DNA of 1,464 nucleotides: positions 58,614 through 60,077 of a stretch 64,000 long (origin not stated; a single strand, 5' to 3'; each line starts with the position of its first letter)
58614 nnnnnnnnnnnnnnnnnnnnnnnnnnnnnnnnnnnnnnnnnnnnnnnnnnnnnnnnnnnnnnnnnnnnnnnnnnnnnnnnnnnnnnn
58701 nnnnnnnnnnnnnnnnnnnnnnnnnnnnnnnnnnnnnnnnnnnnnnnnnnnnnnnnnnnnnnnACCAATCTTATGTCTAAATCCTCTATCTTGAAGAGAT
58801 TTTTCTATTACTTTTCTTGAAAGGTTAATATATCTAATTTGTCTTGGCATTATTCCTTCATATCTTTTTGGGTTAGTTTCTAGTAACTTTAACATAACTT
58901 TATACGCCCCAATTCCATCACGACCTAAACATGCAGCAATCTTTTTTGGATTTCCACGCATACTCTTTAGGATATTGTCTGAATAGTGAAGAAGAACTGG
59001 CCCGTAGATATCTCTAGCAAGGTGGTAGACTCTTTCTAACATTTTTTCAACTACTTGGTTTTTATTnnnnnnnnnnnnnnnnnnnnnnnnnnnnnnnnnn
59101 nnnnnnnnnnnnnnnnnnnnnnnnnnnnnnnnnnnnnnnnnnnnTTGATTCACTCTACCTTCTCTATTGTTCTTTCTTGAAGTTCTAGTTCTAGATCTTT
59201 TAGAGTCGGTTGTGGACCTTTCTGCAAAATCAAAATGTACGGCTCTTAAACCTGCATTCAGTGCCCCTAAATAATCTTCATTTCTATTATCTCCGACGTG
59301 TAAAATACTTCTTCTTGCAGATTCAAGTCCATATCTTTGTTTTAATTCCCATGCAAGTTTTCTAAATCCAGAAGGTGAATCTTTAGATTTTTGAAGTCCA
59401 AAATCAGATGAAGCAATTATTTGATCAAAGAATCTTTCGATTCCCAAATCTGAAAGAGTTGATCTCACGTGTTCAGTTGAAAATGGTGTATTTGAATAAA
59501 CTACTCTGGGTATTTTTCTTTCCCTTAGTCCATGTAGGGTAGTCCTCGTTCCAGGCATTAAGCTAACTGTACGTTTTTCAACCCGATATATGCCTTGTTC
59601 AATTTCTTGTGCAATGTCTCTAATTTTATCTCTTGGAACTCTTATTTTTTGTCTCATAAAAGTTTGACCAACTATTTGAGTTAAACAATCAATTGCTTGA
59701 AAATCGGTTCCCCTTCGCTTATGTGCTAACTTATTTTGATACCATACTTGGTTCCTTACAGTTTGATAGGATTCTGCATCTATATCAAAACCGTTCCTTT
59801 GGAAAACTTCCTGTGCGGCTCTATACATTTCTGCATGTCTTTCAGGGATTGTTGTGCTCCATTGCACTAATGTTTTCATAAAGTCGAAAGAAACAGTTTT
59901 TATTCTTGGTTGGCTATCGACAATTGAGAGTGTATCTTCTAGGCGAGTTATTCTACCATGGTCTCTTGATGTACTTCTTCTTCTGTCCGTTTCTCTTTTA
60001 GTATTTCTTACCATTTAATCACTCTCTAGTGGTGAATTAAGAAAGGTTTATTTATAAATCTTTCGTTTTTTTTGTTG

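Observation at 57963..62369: Unusual trio on the minus strand: two paralogous degenerate HAD-like proteins (one fused to a J-domain) followed by a vWA protein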

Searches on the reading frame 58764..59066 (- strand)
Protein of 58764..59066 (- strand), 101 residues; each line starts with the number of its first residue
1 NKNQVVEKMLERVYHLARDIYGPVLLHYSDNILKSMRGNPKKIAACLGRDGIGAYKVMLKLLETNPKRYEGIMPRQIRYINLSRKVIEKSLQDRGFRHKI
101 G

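Call 88: search_solved_structures(query=A9, max_evalue=10, show_alignments=2)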
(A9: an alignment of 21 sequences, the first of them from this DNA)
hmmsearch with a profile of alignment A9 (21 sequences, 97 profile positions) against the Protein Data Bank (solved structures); distinct sequences matched with E-value up to 10: 8.
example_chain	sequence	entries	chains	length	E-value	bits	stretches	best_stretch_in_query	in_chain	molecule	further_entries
7bbr_A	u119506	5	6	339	0.024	18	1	15-83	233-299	Putative TRAP transporter solute receptor DctP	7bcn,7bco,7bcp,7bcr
7n00_B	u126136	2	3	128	0.12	15.8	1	5-39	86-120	ALK and LTK ligand 2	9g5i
7mzx_A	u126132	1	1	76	0.2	15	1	5-39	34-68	ALK and LTK ligand 2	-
7nwz_D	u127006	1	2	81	0.23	14.8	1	5-39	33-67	ALK and LTK ligand 2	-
4n8y_A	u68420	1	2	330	0.5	13.8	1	9-68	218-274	Putative TRAP-type C4-dicarboxylate transport system, binding periplasmic protein (DctP su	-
7mzz_A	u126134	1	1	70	0.78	13.2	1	4-38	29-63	ALK and LTK ligand 1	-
7nx0_A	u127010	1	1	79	0.97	12.9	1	4-38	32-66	ALK and LTK ligand 1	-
8uwb_B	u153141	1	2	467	1.8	12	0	10-37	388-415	Serine/threonine-protein phosphatase 2A 56 kDa regulatory subunit epsilon isoform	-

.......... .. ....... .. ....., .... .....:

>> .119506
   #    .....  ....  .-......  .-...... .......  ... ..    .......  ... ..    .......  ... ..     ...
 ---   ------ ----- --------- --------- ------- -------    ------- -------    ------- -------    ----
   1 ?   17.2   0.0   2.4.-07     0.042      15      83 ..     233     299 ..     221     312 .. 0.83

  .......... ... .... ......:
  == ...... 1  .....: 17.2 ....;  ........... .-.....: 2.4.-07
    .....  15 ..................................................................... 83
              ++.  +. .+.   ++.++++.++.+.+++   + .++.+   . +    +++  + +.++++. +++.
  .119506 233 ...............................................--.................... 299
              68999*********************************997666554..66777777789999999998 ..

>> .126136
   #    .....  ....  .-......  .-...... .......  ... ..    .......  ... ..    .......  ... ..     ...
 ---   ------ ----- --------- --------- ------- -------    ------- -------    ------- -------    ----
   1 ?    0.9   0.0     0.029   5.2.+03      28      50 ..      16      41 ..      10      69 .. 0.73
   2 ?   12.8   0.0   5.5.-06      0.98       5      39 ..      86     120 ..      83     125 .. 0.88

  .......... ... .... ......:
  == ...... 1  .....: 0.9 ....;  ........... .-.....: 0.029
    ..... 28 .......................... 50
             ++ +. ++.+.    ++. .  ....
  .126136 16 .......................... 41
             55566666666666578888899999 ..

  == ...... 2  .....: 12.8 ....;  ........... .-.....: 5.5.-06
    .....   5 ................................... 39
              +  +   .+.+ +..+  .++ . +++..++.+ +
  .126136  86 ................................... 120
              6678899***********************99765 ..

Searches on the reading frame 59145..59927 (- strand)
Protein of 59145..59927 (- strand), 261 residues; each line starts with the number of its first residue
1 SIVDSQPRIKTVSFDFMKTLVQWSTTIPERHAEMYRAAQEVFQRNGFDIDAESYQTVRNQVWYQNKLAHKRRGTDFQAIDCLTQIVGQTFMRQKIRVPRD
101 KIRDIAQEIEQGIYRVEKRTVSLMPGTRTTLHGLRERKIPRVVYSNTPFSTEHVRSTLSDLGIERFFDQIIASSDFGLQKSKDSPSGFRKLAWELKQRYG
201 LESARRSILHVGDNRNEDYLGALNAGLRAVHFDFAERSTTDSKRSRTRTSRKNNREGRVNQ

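Call 70: search_solved_structures(query=window:59145-59927:-, max_evalue=10, show_alignments=0)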
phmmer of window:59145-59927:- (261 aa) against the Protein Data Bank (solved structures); distinct sequences matched with E-value up to 10: 27.
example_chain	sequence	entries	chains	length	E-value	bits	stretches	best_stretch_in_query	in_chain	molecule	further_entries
2go7_A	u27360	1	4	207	6e-05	25.8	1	95-232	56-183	hydrolase, haloacid dehalogenase-like family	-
2msn_A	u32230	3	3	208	6.1e-05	25.8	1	95-232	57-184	Hydrolase, haloacid dehalogenase-like family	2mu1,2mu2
2hsz_A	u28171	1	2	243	0.0015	21.3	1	122-233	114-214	novel predicted phosphatase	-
3qnm_A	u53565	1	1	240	0.002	20.8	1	68-239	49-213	Haloacid dehalogenase-like hydrolase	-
2om6_A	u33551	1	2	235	0.0023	20.6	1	111-232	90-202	Probable phosphoserine phosphatase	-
3ib6_A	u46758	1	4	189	0.0036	20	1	123-236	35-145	Uncharacterized protein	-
3smv_A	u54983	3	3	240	0.023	17.4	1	139-229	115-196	(S)-2-haloacid dehalogenase | L-azetidine-2-carboxylate hydrolase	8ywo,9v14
3vay_A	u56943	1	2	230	0.046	16.4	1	158-233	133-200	HAD-superfamily hydrolase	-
1x42_A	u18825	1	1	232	0.048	16.3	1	145-233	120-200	hypothetical protein PH0459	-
8yvw_A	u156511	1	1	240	0.065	15.9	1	139-229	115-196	(S)-2-haloacid dehalogenase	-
6q7p_A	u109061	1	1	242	0.11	15.1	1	145-233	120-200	OE1.2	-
3kzx_A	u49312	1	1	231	0.14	14.8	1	122-185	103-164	HAD-superfamily hydrolase, subfamily IA, variant 1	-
3u26_A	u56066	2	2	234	0.14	14.8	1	146-233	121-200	PF00702 domain protein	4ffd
6q7q_A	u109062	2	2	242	0.15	14.7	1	146-233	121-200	OE1.3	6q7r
6q7n_A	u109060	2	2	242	0.15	14.7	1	146-233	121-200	BH32 | OE1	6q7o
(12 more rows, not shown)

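Call 91: search_solved_structures(query=A10, max_evalue=1, show_alignments=0)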
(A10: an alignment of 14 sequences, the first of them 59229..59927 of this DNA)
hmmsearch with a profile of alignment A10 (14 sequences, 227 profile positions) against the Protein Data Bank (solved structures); distinct sequences matched with E-value up to 1: 139 (the best 60 are shown).
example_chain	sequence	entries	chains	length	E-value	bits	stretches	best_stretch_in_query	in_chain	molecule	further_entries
2om6_A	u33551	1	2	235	2.4e-21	79.9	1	115-225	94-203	Probable phosphoserine phosphatase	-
3ib6_A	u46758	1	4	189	1.1e-17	67.9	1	119-226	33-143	Uncharacterized protein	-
7shg_A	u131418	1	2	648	1.7e-14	57.5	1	9-225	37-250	Ribofuranosyl transferase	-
3k1z_A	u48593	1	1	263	7.3e-13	52.2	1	117-223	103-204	Haloacid dehalogenase-like hydrolase domain-containing protein 3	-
2hoq_A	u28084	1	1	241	2.2e-12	50.6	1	114-224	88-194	Putative HAD-hydrolase PH1655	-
1x42_A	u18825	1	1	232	8.5e-12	48.7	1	122-225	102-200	hypothetical protein PH0459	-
6z1k_A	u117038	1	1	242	2.3e-11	47.2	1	109-225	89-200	BH32.6 protein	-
2gfh_A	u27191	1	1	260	5.3e-11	46.1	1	98-226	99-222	haloacid dehalogenase-like hydrolase domain containing 4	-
2zg6_A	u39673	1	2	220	6.3e-11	45.8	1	119-216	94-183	Putative uncharacterized protein ST2620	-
7o1d_A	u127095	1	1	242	7.7e-11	45.5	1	115-225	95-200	BH32.7 protein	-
8bp1_A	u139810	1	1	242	7.9e-11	45.5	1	115-225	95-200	BHMeHis1.0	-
3u26_A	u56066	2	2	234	9e-11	45.3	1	121-225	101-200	PF00702 domain protein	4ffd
6q7n_A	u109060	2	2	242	9.7e-11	45.2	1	121-225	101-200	BH32 | OE1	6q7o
6q7p_A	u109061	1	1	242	1.2e-10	44.9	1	121-225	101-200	OE1.2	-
4knw_A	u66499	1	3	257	2.4e-10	43.9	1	98-226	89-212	N-acylneuraminate-9-phosphatase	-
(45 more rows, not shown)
